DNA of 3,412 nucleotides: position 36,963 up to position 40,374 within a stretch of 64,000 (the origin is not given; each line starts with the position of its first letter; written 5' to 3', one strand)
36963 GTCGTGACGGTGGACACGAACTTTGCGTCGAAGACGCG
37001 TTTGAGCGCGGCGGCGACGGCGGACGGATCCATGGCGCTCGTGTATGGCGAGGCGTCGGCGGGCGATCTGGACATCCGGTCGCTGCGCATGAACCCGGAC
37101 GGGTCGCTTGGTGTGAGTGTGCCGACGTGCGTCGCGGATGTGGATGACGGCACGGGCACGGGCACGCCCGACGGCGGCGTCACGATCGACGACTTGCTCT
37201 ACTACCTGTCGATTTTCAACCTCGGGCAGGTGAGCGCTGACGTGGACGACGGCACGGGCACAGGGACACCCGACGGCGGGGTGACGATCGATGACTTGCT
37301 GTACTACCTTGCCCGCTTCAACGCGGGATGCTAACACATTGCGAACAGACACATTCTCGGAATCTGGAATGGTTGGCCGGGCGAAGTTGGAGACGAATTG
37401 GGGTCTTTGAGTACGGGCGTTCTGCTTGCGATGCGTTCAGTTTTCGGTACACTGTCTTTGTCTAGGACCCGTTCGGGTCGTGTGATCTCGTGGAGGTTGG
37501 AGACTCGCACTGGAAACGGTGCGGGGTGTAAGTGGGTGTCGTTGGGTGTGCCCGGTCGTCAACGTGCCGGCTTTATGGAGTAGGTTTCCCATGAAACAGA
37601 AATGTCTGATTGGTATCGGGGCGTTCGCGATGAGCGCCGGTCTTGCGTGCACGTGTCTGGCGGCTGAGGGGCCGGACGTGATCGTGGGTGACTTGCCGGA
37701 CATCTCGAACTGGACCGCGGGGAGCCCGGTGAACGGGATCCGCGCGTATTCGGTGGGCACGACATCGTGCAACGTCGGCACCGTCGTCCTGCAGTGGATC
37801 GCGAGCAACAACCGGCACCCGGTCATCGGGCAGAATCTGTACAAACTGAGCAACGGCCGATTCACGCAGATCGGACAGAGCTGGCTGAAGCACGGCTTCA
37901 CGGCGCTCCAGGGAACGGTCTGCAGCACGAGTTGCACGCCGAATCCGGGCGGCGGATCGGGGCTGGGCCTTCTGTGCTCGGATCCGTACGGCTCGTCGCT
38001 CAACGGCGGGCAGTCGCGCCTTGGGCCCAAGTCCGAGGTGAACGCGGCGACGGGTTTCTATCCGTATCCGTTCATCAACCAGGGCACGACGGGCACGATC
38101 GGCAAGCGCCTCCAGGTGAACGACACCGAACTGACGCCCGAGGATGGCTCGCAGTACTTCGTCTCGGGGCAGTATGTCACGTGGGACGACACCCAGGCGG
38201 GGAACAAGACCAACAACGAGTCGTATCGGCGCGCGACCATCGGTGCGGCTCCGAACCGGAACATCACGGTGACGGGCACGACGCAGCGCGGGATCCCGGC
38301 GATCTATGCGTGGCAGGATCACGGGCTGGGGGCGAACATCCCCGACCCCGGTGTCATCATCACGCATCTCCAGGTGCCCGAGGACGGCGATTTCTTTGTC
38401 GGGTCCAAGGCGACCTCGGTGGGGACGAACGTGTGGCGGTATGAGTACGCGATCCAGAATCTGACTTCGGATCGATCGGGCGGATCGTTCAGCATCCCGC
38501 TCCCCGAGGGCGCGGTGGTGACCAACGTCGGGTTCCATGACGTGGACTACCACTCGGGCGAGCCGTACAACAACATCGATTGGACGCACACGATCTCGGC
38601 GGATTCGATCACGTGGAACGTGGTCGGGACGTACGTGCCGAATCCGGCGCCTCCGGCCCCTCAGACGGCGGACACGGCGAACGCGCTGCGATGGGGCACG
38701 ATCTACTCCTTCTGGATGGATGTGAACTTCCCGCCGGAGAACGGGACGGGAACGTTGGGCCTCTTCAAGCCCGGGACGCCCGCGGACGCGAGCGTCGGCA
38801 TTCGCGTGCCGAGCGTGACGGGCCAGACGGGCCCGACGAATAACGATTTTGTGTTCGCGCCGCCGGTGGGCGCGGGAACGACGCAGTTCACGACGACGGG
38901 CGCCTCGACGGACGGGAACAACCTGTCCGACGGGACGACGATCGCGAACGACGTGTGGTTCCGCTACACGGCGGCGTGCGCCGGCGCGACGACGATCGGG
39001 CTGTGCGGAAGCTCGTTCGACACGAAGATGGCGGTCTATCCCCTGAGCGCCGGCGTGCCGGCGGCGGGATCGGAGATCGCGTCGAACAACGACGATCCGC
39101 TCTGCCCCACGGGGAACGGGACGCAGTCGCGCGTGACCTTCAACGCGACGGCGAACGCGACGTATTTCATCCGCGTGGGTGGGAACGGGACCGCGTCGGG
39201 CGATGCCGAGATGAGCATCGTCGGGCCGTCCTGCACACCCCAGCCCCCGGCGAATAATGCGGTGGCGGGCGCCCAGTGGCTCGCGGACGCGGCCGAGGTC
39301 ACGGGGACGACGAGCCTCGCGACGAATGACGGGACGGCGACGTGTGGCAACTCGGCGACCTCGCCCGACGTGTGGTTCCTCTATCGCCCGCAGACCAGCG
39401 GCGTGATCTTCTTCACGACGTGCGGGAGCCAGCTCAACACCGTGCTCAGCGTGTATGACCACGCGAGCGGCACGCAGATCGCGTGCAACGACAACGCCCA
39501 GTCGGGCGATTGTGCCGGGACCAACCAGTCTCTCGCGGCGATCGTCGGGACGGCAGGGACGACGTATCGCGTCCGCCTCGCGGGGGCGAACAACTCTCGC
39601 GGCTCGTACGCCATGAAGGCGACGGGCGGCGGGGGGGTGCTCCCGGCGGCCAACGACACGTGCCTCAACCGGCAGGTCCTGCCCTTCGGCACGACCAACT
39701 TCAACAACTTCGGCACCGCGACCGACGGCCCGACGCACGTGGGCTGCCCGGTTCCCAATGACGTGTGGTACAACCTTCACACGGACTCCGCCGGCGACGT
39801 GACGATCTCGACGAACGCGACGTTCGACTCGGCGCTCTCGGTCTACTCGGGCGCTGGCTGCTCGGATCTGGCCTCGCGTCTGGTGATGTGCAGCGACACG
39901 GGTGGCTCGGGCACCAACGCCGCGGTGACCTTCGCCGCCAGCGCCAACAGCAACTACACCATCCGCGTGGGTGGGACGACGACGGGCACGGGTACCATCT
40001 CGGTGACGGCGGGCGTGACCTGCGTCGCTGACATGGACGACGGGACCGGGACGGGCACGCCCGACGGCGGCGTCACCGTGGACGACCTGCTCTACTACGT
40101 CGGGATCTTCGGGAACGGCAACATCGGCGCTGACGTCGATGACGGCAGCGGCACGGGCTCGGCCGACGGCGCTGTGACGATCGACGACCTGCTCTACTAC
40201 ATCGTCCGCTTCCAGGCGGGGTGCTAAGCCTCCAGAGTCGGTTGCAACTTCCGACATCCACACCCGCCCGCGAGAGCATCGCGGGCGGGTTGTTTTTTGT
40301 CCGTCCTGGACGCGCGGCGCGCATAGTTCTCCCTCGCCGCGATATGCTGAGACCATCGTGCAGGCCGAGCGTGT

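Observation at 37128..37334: Conserved C-terminal module of two dockerin/EF-hand-like repeats ending in Gly-Cys shared by three unrelated secreted proteins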

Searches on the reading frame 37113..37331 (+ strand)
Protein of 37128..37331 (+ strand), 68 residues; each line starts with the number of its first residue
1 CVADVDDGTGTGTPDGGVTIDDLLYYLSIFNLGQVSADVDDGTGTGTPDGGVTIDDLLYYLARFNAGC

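Call 3: search_protein_families(library=ncbifam, proteins=[window:37128-37331:+], max_evalue=0.1)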
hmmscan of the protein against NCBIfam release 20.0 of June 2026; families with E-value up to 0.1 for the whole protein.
window:37128-37331:+ (68 aa): 1 family
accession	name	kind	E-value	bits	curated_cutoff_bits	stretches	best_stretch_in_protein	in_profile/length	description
NF041540.1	dockerin_GC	domain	1.6e-23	82.9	29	1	1-68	1-67/67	GC-type dockerin domain-anchored protein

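Call 4: search_protein_families(library=pfam, proteins=[window:37128-37331:+], max_evalue=1)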
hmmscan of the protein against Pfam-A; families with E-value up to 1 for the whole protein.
window:37128-37331:+ (68 aa): 1 family
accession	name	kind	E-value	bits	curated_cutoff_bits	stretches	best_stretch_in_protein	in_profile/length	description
PF16610.10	dbPDZ_assoc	-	0.041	14.6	30.7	0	40-57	27-44/81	Unstructured region between two PDZ domains on Dlg5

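Call 8: search_solved_structures(query=window:37128-37331:+, max_evalue=10, show_alignments=3)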
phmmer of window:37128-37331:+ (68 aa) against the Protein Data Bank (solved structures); distinct sequences matched with E-value up to 10: 2.
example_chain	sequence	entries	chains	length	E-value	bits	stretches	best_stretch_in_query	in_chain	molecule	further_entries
4wi0_B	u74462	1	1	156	0.064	17.1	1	11-64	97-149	Cellulosomal scaffoldin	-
4u3s_B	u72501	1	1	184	0.18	15.7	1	11-65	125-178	Cellulosomal scaffoldin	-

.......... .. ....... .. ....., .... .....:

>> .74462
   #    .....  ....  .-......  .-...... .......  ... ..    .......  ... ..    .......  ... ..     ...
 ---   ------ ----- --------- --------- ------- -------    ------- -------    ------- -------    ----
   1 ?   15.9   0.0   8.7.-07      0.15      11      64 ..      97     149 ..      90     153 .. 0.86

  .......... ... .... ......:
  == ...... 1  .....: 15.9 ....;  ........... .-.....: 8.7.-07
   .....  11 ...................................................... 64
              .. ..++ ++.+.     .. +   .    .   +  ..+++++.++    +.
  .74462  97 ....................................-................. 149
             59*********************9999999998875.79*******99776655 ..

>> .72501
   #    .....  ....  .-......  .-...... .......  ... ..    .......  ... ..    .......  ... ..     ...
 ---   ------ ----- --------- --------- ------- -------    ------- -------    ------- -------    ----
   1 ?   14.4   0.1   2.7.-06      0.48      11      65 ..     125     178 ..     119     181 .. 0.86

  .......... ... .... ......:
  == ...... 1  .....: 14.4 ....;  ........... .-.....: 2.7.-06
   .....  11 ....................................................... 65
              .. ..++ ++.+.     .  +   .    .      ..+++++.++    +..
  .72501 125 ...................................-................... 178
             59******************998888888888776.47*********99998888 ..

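Call 10: find_homologous_proteins(query=window:37128-37331:+, max_evalue=0.001)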
Query window:37128-37331:+ (68 aa): 82 proteins with E <= 0.001 among 178 candidates.
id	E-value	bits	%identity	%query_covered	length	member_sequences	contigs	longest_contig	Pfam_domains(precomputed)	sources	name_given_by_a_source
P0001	2.7e-29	118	81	100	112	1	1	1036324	-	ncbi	-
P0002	6.1e-28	114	79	100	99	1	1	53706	-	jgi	jgi:hypothetical protein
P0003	1.1e-26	110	81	100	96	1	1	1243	-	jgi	jgi:hypothetical protein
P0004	1.6e-26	110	82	99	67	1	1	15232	-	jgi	jgi:hypothetical protein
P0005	2.1e-26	109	81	100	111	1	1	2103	-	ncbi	-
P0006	3.1e-26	109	81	99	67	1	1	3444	-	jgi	-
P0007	4.3e-26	108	78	100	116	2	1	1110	-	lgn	-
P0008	1.1e-25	107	82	96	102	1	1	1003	-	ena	-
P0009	3.2e-25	105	74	100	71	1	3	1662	-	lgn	-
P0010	4.6e-25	105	81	91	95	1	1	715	-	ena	-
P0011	6.3e-25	104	74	100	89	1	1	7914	-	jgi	jgi:hypothetical protein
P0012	1.0e-24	104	76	100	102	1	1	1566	-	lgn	-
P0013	1.1e-24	104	72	100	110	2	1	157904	-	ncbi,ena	-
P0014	2.2e-24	103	74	100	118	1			-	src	-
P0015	3.7e-24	102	72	100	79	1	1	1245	-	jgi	jgi:hypothetical protein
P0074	8.1e-8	50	84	47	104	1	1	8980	PF00404.25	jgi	jgi:hypothetical protein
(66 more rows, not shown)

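Call 16: search_solved_structures(query=A1, max_evalue=1, show_alignments=4)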
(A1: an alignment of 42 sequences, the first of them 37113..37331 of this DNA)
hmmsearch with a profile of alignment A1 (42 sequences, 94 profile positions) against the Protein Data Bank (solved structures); distinct sequences matched with E-value up to 1: 3.
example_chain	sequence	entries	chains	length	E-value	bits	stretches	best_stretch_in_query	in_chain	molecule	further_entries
4wi0_B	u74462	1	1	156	0.0014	21.6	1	31-90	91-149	Cellulosomal scaffoldin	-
4u3s_B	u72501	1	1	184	0.0027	20.7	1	32-91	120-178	Cellulosomal scaffoldin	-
6kge_D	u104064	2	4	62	0.66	13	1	40-89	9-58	And cellulose-binding endoglucanase family 9 CelL ortholog dockerin domain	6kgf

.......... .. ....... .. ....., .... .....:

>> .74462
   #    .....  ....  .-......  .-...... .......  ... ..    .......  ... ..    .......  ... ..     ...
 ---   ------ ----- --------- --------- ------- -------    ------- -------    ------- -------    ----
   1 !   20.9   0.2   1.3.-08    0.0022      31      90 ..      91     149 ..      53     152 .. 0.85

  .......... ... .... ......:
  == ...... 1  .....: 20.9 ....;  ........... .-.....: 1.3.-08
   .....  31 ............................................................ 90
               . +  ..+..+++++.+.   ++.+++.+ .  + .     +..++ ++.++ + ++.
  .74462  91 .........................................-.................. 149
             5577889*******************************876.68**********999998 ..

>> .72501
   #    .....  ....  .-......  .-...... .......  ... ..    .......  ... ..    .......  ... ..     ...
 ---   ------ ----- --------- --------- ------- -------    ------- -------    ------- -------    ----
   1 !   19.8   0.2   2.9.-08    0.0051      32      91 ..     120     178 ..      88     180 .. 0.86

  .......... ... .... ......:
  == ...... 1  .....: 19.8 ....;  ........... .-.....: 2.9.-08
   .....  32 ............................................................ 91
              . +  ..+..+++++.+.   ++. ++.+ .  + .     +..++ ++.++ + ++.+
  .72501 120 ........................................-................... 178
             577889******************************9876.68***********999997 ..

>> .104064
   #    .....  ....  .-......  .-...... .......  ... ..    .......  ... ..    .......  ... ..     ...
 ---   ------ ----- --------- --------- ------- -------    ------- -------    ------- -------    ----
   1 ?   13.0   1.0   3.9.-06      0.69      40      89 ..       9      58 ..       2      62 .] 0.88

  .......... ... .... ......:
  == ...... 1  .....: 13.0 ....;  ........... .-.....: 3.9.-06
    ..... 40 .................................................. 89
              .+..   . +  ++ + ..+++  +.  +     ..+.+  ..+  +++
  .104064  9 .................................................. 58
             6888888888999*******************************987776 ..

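Call 21: find_related_loci(query=A2, collection=genome_contigs, flank=3000)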
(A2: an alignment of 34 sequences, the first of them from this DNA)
Query A2 (68 aa) in genome_contigs; peptide patterns used: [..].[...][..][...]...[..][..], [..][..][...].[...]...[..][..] (x = any residue, [..] = any of these).
269 stretches matched a pattern; 235 encode a relative of the query (tblastn E <= 1e-3); the best 80 are kept; 79 distinct loci.
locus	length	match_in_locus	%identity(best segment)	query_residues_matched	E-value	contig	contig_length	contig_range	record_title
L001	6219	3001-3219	85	1-68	1e-34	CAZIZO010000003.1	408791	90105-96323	MAG TPA_asm: uncultured Phycisphaeraceae bacterium isolate binchicken_co130_95 genome assembly, contig: NODE_26_length_4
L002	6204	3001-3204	85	1-68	4e-34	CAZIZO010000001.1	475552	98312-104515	MAG TPA_asm: uncultured Phycisphaeraceae bacterium isolate binchicken_co130_95 genome assembly, contig: NODE_12_length_4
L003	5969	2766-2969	82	1-68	7e-34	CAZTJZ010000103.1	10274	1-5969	MAG TPA_asm: uncultured Phycisphaeraceae bacterium isolate SRP189682_co2_282 genome assembly, contig: NODE_12199_length_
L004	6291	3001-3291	82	1-68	1e-33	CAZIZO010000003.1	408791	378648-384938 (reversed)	MAG TPA_asm: uncultured Phycisphaeraceae bacterium isolate binchicken_co130_95 genome assembly, contig: NODE_26_length_4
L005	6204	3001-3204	81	1-68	2e-33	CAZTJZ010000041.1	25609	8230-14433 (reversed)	MAG TPA_asm: uncultured Phycisphaeraceae bacterium isolate SRP189682_co2_282 genome assembly, contig: NODE_2617_length_2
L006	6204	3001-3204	82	1-68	5e-33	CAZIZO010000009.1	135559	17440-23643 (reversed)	MAG TPA_asm: uncultured Phycisphaeraceae bacterium isolate binchicken_co130_95 genome assembly, contig: NODE_246_length_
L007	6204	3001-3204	82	1-68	4e-33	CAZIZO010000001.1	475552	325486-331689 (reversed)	MAG TPA_asm: uncultured Phycisphaeraceae bacterium isolate binchicken_co130_95 genome assembly, contig: NODE_12_length_4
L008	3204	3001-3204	82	1-68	4e-33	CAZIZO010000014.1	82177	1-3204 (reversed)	MAG TPA_asm: uncultured Phycisphaeraceae bacterium isolate binchicken_co130_95 genome assembly, contig: NODE_516_length_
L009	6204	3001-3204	79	1-68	2e-32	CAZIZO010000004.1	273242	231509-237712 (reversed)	MAG TPA_asm: uncultured Phycisphaeraceae bacterium isolate binchicken_co130_95 genome assembly, contig: NODE_63_length_2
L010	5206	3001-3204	81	1-68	7e-33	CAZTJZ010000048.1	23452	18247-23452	MAG TPA_asm: uncultured Phycisphaeraceae bacterium isolate SRP189682_co2_282 genome assembly, contig: NODE_3076_length_2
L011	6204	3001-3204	85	1-68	1e-32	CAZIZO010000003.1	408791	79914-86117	MAG TPA_asm: uncultured Phycisphaeraceae bacterium isolate binchicken_co130_95 genome assembly, contig: NODE_26_length_4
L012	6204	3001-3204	81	1-68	2e-32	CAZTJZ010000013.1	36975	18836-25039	MAG TPA_asm: uncultured Phycisphaeraceae bacterium isolate SRP189682_co2_282 genome assembly, contig: NODE_1267_length_3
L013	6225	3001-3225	78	1-68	3e-32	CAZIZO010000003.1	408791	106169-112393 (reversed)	MAG TPA_asm: uncultured Phycisphaeraceae bacterium isolate binchicken_co130_95 genome assembly, contig: NODE_26_length_4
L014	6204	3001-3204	78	1-68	2e-32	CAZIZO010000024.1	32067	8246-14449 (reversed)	MAG TPA_asm: uncultured Phycisphaeraceae bacterium isolate binchicken_co130_95 genome assembly, contig: NODE_1597_length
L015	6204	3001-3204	79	1-68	2e-32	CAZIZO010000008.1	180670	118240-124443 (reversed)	MAG TPA_asm: uncultured Phycisphaeraceae bacterium isolate binchicken_co130_95 genome assembly, contig: NODE_148_length_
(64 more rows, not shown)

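Call 23: predict_structure(alignment_id=A1)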
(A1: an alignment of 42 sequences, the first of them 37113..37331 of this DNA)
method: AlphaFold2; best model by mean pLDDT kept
length: 73 residues; sequences in the alignment: 42
mean_pLDDT: 94.3   pTM: 0.83
mean pLDDT of the five models: 94.3, 93.6, 93.5, 93.1, 92.9
residues with pLDDT >= 90: 67; 70-90: 2; 50-70: 3; < 50: 1
segments of 3 or more residues with pLDDT < 50: none
pLDDT, mean of each block of 10 residues (from residue 1): 78 96 97 98 97 97 98 90
secondary structure, 60 per line:
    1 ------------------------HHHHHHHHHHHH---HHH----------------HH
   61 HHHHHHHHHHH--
elements in order: H25-36 H59-71

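Call 25: fold_search(model_id=the predicted structure, library=pdb)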
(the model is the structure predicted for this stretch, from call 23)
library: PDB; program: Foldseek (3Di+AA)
matches with E <= 10: 3; with E <= 0.001: 0
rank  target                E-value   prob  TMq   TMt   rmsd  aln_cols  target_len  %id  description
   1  2gmn_A                6.9e+00  0.02  0.26  0.11  10.2        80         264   14  Crystal structure of BJP-1, a subclass B3 metallo-beta-lactamase of Bradyrhizobium japonicum (released 2007-04-24)
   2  5wcm_A                8.3e+00  0.02  0.27  0.11  10.2        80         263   14  Crystal structure of the complex between class B3 beta-lactamase BJP-1 and 4-nitrobenzene-sulfonamide - new refinement (released 2017-07-19)
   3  4ayw                  8.8e+00  0.04  0.27  0.05   6.2        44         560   18  STRUCTURE OF THE HUMAN MITOCHONDRIAL ABC TRANSPORTER, ABCB10 (PLATE FORM) (released 2012-07-11)

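Call 31: search_protein_representatives(alignment_id=A2)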
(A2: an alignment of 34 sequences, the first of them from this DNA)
Query: 34 sequences, 68 profile positions. Proteins with E-value up to 0.001 (for the whole library): 2334; up to 1e-10: 1394; up to 1e-30: 32. The best 150 are listed.
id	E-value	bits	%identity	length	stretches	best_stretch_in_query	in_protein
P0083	5.0e-47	173.9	-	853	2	3-68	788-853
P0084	2.1e-38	146.3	-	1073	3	1-68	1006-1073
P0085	1.6e-37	143.4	-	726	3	1-68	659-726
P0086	1.9e-36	140.0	-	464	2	13-68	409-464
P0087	1.0e-35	137.6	-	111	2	5-68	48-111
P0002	7.5e-33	128.5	-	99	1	1-68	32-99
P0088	1.4e-32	127.6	-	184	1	1-68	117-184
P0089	2.1e-32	127.0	-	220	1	1-68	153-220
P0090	3.6e-32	126.3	-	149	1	1-68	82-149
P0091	6.2e-32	125.5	-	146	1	1-68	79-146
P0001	1.6e-31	124.2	-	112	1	1-68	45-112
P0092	2.1e-31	123.8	-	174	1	1-68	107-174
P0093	2.1e-31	123.8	-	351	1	1-68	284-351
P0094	2.3e-31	123.7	-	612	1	1-68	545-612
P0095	2.8e-31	123.4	-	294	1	1-68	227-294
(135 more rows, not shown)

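Call 41: search_protein_families(library=pfam, alignment_id=A3, max_evalue=0.00001)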
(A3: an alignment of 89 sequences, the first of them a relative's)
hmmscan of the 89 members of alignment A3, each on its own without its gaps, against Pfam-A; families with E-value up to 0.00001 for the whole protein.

A. member 1, P0083 (853 aa): 3 families
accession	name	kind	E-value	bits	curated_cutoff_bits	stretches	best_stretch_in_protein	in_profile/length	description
PF12768.13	Rax2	-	1.2e-13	51.5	28.8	1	19-162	38-179/254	Rax2 C-terminal beta propeller domain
PF19565.4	DUF6087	-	1.8e-08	35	27.1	0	319-347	45-73/99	Family of unknown function (DUF6087)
PF17164.10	DUF5122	-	2.2e-07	31.4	27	0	358-377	6-25/36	Domain of unknown function (DUF5122) beta-propeller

B. families by the number of members that match (of 89 scanned): 43 families (the first 25 are shown)
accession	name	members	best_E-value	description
PF13927.12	Ig_3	7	4.7e-19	Immunoglobulin domain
PF07679.22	I-set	5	3.9e-22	Immunoglobulin I-set domain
PF24681.1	Kelch_KLHDC2_KLHL20_DRC7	4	2e-46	KLHDC2/KLHL20/DRC7 Kelch-repeats domain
PF12768.13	Rax2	4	8.4e-27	Rax2 C-terminal beta propeller domain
PF17164.10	DUF5122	4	1.1e-16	Domain of unknown function (DUF5122) beta-propeller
PF19565.4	DUF6087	4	6.7e-09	Family of unknown function (DUF6087)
PF24251.1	DUF7453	3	1.1e-50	Family of unknown function (DUF7453)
PF13415.12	Kelch_3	3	6.7e-30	Galactose oxidase, central domain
PF13418.12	Kelch_4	3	1.9e-28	Galactose oxidase, central domain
PF24981.1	Beta-prop_ATRN-LZTR1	3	1.3e-19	Attractin/LZTR1 beta-propeller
PF00932.25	LTD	2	4.8e-33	Lamin Tail Domain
PF07995.17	GSDH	2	1.3e-32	Glucose / Sorbosone dehydrogenase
PF23759.1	GBD_T9SS_assoc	2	8.4e-15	Galactose binding domain-like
PF07646.21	Kelch_2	2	5.1e-10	Kelch motif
PF13854.13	Kelch_HCF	2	1.8e-06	Host cell factor, Kelch-repeats domain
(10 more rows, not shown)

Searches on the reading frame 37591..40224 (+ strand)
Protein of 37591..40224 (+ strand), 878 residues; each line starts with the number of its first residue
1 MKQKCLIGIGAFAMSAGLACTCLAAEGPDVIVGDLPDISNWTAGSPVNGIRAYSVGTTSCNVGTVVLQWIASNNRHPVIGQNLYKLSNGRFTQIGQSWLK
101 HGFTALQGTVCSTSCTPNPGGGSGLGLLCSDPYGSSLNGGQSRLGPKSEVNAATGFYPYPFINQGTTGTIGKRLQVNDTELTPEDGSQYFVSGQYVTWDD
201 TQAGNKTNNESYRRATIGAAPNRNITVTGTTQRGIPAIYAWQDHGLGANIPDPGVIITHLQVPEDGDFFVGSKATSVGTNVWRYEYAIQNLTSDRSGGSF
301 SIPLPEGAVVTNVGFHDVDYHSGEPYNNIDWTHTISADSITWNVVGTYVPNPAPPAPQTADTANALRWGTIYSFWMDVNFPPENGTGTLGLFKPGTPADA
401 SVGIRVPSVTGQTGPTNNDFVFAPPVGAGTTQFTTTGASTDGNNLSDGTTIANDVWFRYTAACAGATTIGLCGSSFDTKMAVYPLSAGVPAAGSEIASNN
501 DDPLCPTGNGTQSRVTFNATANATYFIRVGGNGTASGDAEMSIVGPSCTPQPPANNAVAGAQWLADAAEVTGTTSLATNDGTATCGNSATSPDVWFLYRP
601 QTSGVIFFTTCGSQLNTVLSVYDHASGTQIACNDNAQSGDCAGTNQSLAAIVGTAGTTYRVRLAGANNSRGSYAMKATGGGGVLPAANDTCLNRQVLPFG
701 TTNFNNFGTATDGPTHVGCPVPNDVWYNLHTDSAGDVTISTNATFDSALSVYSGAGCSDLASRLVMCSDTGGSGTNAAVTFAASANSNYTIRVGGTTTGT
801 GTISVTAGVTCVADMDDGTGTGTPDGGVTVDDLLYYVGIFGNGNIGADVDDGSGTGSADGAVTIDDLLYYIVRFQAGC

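Call 3: search_protein_families(library=ncbifam, proteins=[window:37591-40224:+], max_evalue=0.1)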
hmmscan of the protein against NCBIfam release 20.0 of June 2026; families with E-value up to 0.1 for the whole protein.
window:37591-40224:+ (878 aa): 1 family
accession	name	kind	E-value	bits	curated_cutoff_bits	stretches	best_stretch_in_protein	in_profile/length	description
NF041540.1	dockerin_GC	domain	5.6e-19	68.3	29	1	811-878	1-67/67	GC-type dockerin domain-anchored protein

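Call 4: search_protein_families(library=pfam, proteins=[window:37591-40224:+], max_evalue=1)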
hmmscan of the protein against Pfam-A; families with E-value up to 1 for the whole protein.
window:37591-40224:+ (878 aa): 3 families
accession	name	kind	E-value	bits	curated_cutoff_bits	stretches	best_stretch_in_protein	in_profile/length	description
PF23759.1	GBD_T9SS_assoc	-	2.1e-10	41.3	27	2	568-637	19-87/116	Galactose binding domain-like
PF04151.21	PPC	-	0.067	14.5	25.9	2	493-530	35-69/70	Bacterial pre-peptidase C-terminal domain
PF04650.22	YSIRK_signal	-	0.12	12.7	20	1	49-66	7-24/26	YSIRK type signal peptide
